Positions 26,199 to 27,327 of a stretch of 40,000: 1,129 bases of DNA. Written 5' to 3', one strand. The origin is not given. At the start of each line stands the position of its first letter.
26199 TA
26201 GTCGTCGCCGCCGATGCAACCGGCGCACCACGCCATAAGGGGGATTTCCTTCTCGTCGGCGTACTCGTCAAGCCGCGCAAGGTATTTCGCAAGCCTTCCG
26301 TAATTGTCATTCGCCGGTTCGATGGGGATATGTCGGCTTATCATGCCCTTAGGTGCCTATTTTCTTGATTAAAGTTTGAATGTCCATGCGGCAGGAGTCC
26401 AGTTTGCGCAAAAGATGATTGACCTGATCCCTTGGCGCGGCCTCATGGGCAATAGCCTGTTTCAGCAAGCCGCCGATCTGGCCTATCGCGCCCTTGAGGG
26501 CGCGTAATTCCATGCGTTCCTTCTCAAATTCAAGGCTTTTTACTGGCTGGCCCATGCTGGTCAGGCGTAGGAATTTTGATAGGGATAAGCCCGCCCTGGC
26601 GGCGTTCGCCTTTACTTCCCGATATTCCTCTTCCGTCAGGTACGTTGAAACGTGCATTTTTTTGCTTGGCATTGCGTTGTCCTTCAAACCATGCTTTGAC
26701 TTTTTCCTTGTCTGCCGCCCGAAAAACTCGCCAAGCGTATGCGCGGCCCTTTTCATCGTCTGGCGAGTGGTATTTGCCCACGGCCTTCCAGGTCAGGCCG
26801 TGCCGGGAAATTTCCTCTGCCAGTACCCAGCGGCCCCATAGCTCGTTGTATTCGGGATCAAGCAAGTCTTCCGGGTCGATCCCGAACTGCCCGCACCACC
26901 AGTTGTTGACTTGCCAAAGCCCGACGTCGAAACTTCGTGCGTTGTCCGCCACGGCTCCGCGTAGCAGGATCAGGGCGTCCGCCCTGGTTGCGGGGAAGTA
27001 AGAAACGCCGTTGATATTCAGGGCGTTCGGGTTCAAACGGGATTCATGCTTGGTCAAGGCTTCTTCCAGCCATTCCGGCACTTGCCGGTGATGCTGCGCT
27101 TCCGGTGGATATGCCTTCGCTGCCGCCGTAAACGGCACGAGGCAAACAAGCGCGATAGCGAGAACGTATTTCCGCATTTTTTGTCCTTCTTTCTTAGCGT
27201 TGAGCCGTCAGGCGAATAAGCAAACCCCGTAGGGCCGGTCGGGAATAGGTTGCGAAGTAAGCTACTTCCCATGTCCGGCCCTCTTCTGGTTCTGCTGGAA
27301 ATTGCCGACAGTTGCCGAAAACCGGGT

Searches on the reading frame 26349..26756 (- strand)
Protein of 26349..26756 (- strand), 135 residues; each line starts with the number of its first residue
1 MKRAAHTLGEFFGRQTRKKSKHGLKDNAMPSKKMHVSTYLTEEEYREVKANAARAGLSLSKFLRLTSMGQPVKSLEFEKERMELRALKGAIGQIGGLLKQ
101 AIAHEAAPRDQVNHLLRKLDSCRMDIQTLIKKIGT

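Call 6: search_protein_families(library=pfam, proteins=[window:26349-26756:-], max_evalue=0.01)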
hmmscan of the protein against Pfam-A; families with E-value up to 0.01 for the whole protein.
window:26349-26756:- (135 aa): 1 family
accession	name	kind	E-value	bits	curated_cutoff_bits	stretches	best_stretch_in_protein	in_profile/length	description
PF21983.2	NikA-like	-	1.8e-14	54.1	27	1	32-100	3-67/72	Mobilization protein NikA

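Call 40: search_protein_families(library=ncbifam, proteins=[window:26349-26756:-], max_evalue=0.1)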
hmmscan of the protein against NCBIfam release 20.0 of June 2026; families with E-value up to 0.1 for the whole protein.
window:26349-26756:- (135 aa): 6 families
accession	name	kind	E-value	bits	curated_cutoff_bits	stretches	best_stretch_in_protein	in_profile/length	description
NF010451.0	PRK13877.1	equivalog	3.9e-12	46.6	134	1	31-133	11-117/124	conjugal transfer transcriptional regulator TraJ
NF041451.1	DDP1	equivalog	4.6e-07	30.1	150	1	24-106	44-127/169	DNA distortion polypeptide 1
NF041264.1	MobA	equivalog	2.4e-06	27.9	80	1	34-87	5-58/91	plasmid mobilization protein MobA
NF041418.1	MbpA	equivalog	7.1e-06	25.8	90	1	33-104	2-76/93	mobilization protein MbpA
NF010432.0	PRK13858.1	equivalog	0.021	14.8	173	1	36-103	27-94/148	T-DNA border endonuclease subunit VirD1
NF009091.0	PRK12427.1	equivalog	0.04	13.6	339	1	33-94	122-184/233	FliA/WhiG family RNA polymerase sigma factor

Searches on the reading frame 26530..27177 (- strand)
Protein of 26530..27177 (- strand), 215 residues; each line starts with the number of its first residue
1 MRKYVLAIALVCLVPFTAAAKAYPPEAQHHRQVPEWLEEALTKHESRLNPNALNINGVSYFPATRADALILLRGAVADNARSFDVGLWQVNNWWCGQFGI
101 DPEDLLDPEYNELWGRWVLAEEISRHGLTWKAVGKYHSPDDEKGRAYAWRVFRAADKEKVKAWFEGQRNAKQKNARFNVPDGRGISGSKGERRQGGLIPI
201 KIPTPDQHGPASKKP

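Call 6: search_protein_families(library=pfam, proteins=[window:26530-27177:-], max_evalue=0.01)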
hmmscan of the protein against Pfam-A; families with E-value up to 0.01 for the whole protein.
window:26530-27177:- (215 aa): 2 families
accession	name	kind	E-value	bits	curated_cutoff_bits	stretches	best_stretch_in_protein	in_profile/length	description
PF01464.25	SLT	-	5.7e-08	32.8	21.3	1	26-141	5-99/117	Transglycosylase SLT domain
PF18896.5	SLT_3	-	0.0036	18.1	27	1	74-130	33-84/89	Lysozyme like domain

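Call 40: search_protein_families(library=ncbifam, proteins=[window:26530-27177:-], max_evalue=0.1)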
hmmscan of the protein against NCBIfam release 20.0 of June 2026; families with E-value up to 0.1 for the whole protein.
window:26530-27177:- (215 aa): 1 family
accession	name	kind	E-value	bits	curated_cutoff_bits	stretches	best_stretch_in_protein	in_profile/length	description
NF011856.0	PRK15328.1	equivalog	5.2e-06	26.1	208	1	81-160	57-144/160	type III secretion system invasion protein IagB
